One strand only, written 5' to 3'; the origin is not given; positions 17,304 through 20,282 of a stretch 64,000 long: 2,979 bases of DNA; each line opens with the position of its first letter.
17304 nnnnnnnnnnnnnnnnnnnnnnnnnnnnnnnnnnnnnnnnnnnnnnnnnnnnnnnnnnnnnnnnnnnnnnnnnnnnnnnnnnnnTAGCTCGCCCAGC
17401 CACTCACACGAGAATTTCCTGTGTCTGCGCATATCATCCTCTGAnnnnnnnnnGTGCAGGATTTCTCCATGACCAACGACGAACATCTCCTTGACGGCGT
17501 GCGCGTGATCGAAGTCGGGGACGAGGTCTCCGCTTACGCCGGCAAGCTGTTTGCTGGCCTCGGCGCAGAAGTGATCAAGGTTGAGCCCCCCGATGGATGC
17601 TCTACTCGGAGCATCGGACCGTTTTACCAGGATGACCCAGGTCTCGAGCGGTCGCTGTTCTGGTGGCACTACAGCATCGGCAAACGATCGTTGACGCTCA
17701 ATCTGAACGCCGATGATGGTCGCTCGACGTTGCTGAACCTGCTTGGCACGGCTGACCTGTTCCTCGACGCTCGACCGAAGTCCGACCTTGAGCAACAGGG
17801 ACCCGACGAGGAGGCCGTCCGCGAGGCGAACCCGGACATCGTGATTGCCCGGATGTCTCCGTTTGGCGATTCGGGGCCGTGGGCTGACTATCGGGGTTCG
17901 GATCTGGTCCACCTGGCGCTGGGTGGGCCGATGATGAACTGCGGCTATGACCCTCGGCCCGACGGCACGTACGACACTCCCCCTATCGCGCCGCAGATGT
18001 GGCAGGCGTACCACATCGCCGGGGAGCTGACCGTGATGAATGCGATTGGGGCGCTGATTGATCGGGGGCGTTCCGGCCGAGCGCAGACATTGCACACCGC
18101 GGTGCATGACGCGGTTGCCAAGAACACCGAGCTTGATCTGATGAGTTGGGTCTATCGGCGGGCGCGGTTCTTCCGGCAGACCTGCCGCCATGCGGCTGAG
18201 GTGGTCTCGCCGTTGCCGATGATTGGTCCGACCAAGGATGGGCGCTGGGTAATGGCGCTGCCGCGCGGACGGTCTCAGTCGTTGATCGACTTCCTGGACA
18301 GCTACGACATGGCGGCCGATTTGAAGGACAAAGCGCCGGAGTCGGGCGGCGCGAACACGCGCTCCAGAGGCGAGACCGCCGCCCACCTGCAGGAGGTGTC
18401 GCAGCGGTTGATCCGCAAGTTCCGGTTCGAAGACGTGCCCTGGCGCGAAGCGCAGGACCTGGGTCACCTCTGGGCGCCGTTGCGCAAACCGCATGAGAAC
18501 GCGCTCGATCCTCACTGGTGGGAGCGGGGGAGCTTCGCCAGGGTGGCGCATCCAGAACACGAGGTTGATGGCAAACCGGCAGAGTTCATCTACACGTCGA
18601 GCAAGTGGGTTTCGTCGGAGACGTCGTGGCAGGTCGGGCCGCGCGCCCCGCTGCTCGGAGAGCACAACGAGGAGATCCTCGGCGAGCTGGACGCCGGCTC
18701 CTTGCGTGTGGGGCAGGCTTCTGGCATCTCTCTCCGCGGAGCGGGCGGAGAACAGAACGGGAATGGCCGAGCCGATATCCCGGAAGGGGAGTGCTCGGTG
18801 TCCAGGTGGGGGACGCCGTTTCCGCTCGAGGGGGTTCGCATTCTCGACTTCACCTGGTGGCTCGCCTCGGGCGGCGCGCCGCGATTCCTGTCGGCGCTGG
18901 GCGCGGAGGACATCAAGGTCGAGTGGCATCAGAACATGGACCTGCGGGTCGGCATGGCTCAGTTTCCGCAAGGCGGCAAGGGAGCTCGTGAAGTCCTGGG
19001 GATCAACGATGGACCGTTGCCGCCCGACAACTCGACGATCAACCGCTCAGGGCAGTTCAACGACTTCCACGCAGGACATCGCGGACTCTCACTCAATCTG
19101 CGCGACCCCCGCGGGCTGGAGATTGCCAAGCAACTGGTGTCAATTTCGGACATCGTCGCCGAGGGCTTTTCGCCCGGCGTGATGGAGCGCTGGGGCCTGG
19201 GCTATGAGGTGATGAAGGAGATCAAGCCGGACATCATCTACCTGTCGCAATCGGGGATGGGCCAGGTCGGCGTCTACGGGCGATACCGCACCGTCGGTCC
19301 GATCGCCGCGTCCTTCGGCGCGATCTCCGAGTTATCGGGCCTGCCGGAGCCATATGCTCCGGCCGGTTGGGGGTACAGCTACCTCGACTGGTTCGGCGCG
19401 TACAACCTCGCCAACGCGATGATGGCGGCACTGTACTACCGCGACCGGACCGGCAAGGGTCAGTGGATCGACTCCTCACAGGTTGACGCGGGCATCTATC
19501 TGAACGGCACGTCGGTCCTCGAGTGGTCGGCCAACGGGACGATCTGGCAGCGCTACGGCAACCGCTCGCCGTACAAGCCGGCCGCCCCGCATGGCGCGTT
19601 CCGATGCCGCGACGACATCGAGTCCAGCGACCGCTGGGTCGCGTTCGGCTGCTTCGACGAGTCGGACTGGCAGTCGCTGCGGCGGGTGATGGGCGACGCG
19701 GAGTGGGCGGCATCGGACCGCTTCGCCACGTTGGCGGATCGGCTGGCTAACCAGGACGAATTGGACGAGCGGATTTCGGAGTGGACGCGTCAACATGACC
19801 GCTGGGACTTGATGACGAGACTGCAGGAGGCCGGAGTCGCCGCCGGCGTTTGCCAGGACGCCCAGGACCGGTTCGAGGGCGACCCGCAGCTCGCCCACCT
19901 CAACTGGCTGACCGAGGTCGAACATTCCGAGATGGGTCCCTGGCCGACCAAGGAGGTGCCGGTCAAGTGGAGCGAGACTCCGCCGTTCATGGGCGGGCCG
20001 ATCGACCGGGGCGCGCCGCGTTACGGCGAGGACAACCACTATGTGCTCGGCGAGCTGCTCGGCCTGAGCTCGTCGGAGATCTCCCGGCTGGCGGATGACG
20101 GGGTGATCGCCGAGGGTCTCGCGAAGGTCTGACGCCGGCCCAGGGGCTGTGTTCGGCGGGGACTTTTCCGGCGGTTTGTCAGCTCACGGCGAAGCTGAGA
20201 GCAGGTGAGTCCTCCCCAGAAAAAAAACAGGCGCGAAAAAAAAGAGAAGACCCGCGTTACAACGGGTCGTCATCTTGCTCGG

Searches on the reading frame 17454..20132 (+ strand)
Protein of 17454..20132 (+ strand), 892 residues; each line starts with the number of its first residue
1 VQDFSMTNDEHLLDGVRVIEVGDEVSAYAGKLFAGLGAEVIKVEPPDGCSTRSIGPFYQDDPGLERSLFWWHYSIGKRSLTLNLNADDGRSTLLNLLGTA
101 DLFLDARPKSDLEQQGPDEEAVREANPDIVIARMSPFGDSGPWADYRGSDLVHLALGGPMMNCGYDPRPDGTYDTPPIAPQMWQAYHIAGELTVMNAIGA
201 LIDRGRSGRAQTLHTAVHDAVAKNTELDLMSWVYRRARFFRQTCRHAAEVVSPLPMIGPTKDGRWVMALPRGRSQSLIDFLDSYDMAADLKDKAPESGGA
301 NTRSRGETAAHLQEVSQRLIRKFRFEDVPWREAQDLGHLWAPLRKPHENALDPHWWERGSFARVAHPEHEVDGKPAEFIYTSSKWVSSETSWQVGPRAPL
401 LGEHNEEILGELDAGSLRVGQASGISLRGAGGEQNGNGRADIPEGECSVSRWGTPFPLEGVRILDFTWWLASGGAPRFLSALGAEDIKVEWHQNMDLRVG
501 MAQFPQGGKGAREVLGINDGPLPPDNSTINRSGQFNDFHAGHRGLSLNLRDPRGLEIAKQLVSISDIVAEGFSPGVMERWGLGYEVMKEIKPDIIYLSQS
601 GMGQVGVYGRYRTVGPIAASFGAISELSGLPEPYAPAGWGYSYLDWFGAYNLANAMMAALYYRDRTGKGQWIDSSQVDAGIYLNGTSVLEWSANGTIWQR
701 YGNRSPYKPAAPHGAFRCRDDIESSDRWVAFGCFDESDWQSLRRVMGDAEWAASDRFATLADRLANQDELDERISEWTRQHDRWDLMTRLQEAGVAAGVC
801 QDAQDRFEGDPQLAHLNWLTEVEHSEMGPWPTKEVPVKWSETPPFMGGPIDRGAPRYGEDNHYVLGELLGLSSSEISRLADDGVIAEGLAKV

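Call 87: search_protein_families(library=pfam, proteins=[window:17454-20132:+], max_evalue=0.001)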
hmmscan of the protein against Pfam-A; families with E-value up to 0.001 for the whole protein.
window:17454-20132:+ (892 aa): 1 family
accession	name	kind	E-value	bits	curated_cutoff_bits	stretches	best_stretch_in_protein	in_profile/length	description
PF02515.22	CoA_transf_3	-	2.3e-133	445.3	23.3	2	458-861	1-366/366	CoA-transferase family III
